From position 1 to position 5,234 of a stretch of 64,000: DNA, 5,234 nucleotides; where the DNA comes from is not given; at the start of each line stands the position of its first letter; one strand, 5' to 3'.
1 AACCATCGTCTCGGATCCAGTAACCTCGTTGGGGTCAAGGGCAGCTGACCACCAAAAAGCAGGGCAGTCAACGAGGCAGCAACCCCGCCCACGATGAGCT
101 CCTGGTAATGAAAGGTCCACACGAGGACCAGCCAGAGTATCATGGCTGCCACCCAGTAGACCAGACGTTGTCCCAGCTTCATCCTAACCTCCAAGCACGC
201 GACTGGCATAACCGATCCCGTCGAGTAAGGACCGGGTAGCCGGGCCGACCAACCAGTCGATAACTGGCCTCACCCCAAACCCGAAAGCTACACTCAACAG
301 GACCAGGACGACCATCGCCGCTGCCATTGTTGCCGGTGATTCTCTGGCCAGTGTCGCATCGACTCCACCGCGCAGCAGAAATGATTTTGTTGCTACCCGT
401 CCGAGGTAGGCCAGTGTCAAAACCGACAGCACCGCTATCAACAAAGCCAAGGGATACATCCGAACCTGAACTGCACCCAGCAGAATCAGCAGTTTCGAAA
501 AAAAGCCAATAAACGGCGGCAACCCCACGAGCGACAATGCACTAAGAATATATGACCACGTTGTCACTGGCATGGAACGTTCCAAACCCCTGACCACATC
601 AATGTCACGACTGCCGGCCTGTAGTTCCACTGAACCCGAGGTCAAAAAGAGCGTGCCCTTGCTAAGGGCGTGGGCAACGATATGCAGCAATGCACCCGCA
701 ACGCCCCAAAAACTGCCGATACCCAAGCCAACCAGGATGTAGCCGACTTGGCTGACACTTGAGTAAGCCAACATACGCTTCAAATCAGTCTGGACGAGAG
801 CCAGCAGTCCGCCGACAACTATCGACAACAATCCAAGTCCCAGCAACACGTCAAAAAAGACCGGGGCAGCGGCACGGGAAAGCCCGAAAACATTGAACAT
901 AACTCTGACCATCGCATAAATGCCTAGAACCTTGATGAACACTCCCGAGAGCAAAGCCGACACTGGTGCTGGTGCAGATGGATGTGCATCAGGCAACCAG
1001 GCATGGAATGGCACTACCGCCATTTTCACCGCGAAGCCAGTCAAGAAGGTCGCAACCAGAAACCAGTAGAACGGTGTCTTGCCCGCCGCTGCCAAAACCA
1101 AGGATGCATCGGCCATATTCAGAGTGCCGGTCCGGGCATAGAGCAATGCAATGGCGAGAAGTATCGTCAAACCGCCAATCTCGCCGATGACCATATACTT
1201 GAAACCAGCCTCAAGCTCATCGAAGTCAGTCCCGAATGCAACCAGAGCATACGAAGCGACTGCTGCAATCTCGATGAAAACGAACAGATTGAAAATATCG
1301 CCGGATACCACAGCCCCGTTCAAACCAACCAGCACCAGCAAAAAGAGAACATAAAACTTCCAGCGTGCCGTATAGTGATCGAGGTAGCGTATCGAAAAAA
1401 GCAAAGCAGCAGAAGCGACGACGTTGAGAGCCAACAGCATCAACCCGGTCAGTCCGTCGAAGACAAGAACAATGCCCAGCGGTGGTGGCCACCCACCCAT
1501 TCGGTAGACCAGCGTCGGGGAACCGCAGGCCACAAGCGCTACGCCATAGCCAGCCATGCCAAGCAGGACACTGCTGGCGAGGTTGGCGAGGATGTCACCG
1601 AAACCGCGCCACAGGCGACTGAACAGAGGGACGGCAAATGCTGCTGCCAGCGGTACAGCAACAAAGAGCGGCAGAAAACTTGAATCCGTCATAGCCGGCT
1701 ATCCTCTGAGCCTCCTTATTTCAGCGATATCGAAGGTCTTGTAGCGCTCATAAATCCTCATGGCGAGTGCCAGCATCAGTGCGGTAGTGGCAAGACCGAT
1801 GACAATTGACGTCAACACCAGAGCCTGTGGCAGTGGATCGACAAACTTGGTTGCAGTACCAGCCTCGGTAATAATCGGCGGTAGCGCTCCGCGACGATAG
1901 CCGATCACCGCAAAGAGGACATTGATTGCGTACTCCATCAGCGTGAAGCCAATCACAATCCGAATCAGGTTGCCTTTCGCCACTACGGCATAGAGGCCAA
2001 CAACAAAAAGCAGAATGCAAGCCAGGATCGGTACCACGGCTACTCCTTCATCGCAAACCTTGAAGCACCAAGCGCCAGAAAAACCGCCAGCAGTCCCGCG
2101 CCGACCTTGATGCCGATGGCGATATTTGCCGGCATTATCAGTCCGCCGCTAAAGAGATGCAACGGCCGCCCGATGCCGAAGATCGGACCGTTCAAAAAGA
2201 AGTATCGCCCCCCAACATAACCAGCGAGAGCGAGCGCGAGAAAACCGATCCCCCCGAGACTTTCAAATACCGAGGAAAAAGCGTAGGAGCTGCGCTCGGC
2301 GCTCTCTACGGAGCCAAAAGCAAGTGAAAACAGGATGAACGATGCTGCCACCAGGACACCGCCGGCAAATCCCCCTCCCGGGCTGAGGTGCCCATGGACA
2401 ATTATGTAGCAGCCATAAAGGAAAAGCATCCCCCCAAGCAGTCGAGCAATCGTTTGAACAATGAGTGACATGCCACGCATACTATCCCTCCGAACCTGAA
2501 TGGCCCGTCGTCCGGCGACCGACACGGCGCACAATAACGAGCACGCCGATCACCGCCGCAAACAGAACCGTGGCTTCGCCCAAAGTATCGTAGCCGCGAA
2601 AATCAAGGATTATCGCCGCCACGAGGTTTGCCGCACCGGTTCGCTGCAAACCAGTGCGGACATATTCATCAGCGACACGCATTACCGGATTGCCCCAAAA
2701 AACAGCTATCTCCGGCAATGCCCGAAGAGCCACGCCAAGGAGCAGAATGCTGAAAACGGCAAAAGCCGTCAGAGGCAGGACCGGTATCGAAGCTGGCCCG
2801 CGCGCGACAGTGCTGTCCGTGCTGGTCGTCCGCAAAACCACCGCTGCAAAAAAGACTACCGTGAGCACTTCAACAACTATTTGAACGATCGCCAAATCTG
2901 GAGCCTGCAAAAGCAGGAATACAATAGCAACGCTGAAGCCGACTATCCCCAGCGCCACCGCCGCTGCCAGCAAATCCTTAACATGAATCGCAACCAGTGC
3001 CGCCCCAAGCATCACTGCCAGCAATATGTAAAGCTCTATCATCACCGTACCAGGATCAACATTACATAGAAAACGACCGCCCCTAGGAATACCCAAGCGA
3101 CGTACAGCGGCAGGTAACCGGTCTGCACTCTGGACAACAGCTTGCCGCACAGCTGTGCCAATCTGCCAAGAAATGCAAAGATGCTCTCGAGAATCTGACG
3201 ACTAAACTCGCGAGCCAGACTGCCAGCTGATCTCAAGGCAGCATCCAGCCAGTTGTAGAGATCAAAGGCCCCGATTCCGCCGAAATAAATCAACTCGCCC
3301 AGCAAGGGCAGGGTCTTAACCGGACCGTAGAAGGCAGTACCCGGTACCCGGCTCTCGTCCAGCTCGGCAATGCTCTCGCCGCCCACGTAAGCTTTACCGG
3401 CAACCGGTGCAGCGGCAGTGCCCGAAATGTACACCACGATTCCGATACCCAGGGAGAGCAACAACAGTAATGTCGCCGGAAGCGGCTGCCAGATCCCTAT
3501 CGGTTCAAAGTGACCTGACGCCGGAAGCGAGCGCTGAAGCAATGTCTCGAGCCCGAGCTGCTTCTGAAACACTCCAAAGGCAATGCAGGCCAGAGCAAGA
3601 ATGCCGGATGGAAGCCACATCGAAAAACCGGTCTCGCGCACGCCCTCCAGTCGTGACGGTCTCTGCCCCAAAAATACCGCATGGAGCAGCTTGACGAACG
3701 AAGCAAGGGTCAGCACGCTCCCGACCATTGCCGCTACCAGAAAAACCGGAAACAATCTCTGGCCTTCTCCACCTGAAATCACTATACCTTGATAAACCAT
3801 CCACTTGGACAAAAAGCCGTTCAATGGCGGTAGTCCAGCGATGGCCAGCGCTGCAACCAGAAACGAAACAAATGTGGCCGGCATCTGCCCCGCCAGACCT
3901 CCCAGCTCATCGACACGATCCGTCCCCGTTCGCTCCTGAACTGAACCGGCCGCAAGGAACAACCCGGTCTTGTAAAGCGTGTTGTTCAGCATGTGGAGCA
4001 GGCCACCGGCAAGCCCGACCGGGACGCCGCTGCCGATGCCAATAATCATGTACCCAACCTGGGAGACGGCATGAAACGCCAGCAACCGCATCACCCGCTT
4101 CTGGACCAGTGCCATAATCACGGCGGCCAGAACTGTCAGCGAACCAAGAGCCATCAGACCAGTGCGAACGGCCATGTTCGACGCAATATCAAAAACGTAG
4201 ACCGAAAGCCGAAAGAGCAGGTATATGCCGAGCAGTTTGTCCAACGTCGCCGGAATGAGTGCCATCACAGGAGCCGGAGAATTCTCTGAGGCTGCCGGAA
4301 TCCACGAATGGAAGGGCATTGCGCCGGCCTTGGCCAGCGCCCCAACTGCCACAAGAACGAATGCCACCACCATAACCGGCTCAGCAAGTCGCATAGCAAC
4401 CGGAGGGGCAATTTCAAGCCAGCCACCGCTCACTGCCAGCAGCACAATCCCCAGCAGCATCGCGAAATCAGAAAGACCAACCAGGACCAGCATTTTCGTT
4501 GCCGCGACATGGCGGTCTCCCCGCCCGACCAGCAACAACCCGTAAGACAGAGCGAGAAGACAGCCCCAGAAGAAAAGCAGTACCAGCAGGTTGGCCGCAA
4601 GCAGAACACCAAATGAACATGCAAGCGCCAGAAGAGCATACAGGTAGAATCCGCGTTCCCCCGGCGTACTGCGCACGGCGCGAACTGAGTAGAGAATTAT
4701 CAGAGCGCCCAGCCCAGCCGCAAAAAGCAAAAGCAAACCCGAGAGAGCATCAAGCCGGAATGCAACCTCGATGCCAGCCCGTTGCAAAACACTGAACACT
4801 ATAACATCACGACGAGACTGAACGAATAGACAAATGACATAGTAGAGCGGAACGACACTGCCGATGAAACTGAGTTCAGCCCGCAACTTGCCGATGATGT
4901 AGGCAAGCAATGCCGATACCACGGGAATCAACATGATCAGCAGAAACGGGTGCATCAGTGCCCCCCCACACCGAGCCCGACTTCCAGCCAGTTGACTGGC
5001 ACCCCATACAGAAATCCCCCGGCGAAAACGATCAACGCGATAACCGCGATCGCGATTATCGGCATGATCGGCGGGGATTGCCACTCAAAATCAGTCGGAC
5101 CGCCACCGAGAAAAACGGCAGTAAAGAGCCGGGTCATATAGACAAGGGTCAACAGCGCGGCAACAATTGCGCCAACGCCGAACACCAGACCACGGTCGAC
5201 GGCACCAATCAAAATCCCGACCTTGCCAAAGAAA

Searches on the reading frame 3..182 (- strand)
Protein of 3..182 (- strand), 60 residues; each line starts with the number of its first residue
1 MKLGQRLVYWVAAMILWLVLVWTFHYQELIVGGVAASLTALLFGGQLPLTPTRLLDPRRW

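Call 6: search_protein_families(library=pfam, proteins=[window:3-182:-], max_evalue=0.01)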
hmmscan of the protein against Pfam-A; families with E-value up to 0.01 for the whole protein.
seq(60 aa): 0 families

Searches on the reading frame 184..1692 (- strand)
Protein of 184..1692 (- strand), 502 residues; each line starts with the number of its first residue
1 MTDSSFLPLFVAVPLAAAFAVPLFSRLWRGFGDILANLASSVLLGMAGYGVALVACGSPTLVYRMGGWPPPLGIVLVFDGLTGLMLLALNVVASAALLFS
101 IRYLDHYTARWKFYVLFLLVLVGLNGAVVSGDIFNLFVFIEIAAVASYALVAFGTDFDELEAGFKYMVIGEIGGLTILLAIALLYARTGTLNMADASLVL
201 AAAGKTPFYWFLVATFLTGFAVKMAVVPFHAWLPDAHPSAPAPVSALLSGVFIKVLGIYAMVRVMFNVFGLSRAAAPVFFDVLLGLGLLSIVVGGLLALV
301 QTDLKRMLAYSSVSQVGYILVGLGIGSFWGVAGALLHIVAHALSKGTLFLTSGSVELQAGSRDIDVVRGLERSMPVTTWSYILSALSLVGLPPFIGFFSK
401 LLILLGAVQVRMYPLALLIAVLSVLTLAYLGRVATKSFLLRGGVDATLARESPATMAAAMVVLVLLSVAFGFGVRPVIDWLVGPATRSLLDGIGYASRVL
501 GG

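Call 6: search_protein_families(library=pfam, proteins=[window:184-1692:-], max_evalue=0.01)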
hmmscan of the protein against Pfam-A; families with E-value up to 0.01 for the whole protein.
window:184-1692:- (502 aa): 3 families
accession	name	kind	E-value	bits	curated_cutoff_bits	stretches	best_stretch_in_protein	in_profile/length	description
PF00361.26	Proton_antipo_M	-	1.2e-69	235.2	21.5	1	130-426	1-294/294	NADH:quinone oxidoreductase/Mrp antiporter, TM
PF10125.14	NADHdeh_related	-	1e-05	25.5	27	1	122-231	79-183/218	NADH dehydrogenase I, subunit N related protein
PF00662.26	Proton_antipo_N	-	0.00016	22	24.5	1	74-114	11-51/51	NADH-Ubiquinone oxidoreductase (complex I), chain 5 N-terminus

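Call 62: search_solved_structures(query=window:187-1692:-, max_evalue=1e-20, show_alignments=0)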
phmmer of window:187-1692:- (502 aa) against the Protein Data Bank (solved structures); distinct sequences matched with E-value up to 1e-20: 83 (the best 60 are shown).
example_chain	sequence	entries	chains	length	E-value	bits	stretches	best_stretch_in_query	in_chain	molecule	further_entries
6cfw_H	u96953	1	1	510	3.1e-85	290.5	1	5-502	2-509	Monovalent cation/H+ antiporter subunit D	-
6u8y_H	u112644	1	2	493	5.2e-66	227.1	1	7-501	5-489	NADH dehydrogenase subunit N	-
7qru_D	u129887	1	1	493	3.4e-63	217.8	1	51-496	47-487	Na+/H+ antiporter subunit D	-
6z16_D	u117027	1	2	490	2.2e-57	198.6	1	5-495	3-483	Multisubunit Na+/H+ antiporter, D subunit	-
7d3u_D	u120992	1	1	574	1.7e-44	156.1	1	1-439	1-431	Monovalent Na+/H+ antiporter subunit D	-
6u8y_X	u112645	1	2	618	1.1e-43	153.4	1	108-473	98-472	NADH dehydrogenase subunit M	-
7qru_A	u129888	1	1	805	1.4e-40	143.3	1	62-491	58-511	Na+/H+ antiporter subunit A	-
6z16_A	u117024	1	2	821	1.7e-38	136.3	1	67-494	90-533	Multisubunit Na+/H+ antiporter, A subunit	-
6hum_F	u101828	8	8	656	3.6e-38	135.3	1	75-438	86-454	NADH dehydrogenase subunit 5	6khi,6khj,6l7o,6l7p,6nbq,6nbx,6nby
7p61_M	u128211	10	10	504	1e-37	133.7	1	38-480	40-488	NADH dehydrogenase I subunit M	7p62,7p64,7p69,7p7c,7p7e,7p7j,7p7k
3rko_M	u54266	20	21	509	1.1e-37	133.7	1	38-480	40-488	NADH-QUINONE OXIDOREDUCTASE SUBUNIT M | NADH dehydrogenase I subunit M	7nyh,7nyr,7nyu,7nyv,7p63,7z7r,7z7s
6tjv_D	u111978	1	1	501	1.6e-37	133.1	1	6-482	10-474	NADH dehydrogenase subunit 4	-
4he8_L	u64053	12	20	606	4.6e-37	131.6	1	20-430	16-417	NADH-quinone oxidoreductase subunit 12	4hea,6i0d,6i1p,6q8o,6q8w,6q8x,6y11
9grx_F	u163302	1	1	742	5.6e-37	131.3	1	74-434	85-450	NAD(P)H-quinone oxidoreductase subunit 5, chloroplastic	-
7wff_F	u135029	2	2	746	8.4e-36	127.4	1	78-435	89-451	NAD(P)H-quinone oxidoreductase subunit 5, chloroplastic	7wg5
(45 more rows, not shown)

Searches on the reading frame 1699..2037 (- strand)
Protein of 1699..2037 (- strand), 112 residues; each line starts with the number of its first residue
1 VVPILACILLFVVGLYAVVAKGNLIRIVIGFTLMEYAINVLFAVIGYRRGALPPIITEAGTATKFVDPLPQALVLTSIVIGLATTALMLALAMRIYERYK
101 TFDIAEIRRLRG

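Call 6: search_protein_families(library=pfam, proteins=[window:1699-2037:-], max_evalue=0.01)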
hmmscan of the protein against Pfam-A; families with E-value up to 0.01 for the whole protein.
window:1699-2037:- (112 aa): 1 family
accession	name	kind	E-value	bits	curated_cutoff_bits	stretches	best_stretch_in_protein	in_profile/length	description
PF00420.29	Oxidored_q2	-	1.7e-26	92.2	26.1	1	5-111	4-94/95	NADH-ubiquinone/plastoquinone oxidoreductase chain 4L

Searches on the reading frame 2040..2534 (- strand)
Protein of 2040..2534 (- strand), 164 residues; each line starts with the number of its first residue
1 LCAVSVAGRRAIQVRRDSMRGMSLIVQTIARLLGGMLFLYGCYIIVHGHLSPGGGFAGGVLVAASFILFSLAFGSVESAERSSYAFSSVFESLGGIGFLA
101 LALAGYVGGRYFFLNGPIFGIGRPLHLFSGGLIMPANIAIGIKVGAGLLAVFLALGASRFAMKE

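Call 6: search_protein_families(library=pfam, proteins=[window:2040-2534:-], max_evalue=0.01)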
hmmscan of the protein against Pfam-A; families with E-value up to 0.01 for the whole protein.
window:2040-2534:- (164 aa): 1 family
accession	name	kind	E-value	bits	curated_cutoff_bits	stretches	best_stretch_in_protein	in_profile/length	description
PF04039.18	MnhB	-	6.5e-22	78.5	22.5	1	25-149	1-126/127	Domain related to MnhB subunit of Na+/H+ antiporter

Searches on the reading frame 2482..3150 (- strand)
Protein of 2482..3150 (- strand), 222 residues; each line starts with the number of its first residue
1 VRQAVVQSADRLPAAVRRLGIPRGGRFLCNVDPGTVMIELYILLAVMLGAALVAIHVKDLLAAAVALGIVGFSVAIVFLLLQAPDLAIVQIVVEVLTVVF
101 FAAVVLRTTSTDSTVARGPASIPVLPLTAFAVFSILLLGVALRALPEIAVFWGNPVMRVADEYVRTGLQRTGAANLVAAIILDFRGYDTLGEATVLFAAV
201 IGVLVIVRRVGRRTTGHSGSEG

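Call 6: search_protein_families(library=pfam, proteins=[window:2482-3150:-], max_evalue=0.01)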
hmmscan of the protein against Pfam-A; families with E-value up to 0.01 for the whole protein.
window:2482-3150:- (222 aa): 3 families
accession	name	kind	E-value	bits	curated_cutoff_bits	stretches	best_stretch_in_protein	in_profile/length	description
PF13244.11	MbhD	-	1.2e-15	57.8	27.2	1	46-108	2-65/67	MBH, subunit D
PF20501.3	MbhE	-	1.1e-09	38.6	27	1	151-210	25-84/98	MBH, subunit E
PF00499.25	Oxidored_q3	-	0.00062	20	33.2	1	51-160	2-99/146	NADH-ubiquinone/plastoquinone oxidoreductase chain 6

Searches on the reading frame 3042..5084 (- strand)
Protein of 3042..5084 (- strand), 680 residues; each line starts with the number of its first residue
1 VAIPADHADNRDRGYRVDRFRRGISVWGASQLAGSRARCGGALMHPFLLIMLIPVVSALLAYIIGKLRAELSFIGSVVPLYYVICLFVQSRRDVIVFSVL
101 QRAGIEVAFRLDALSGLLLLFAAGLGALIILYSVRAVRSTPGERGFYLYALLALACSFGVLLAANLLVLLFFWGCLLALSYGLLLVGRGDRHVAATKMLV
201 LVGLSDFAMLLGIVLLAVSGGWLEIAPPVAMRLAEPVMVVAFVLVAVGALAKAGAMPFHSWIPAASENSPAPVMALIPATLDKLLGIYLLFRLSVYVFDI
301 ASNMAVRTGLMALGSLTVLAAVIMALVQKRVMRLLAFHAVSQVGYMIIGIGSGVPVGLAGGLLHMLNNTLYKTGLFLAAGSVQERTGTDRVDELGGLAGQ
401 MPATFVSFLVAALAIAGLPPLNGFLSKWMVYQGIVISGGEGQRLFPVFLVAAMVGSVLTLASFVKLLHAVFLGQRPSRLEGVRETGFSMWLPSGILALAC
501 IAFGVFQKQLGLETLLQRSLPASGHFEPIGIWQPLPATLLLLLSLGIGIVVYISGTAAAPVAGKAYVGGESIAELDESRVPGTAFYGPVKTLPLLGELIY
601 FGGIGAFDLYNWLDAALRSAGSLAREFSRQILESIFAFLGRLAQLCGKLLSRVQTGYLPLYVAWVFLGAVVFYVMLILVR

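Call 6: search_protein_families(library=pfam, proteins=[window:3042-5084:-], max_evalue=0.01)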
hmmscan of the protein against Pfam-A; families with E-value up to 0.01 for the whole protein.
window:3042-5084:- (680 aa): 2 families
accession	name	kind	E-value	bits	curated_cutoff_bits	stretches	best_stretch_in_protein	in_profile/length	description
PF00361.26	Proton_antipo_M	-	5.7e-50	170.6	21.5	1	163-436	1-277/294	NADH:quinone oxidoreductase/Mrp antiporter, TM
PF00662.26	Proton_antipo_N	-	3.3e-05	24.1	24.5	1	104-135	8-39/51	NADH-Ubiquinone oxidoreductase (complex I), chain 5 N-terminus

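Call 60: search_solved_structures(query=window:3045-4955:-, max_evalue=1e-20, show_alignments=0)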
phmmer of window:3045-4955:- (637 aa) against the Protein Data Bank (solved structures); distinct sequences matched with E-value up to 1e-20: 51.
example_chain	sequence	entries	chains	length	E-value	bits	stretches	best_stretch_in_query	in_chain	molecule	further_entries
6u8y_X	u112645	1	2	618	4.5e-49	171.2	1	4-527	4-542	NADH dehydrogenase subunit M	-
6cfw_H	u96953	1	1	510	2.6e-47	165.4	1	61-468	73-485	Monovalent cation/H+ antiporter subunit D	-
7qru_A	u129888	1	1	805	3.2e-41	145.3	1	2-509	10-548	Na+/H+ antiporter subunit A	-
6z16_A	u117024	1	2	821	7.3e-40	140.8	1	3-463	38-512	Multisubunit Na+/H+ antiporter, A subunit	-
8e9g_L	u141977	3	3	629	1.7e-37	133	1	53-512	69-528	NADH-quinone oxidoreductase, L subunit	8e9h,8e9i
7d3u_D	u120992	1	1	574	1.2e-34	123.6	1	9-432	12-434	Monovalent Na+/H+ antiporter subunit D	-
7d3u_A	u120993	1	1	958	3e-32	115.6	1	54-509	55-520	Monovalent Na+/H+ antiporter subunit A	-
6hum_F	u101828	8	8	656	3.6e-32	115.4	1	59-390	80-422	NADH dehydrogenase subunit 5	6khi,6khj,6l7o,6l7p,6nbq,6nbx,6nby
5xtc_l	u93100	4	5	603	3.7e-32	115.4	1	28-419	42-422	NADH-ubiquinone oxidoreductase chain 5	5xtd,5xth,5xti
9ti4_l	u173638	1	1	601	4.8e-32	115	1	28-418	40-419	NADH-ubiquinone oxidoreductase chain 5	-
9cwt_l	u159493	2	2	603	4.9e-32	115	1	28-418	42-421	NADH-ubiquinone oxidoreductase chain 5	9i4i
6u8y_H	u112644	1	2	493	3e-31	112.3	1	10-463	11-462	NADH dehydrogenase subunit N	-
7v2d_l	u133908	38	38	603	4.4e-31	111.8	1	30-431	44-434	NADH-ubiquinone oxidoreductase chain 5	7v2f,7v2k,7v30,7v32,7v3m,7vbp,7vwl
7v2c_l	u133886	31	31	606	4.5e-31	111.8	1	30-431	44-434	NADH-ubiquinone oxidoreductase chain 5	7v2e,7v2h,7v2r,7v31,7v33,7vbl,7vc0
7qru_D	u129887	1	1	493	6.1e-31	111.3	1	25-437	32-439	Na+/H+ antiporter subunit D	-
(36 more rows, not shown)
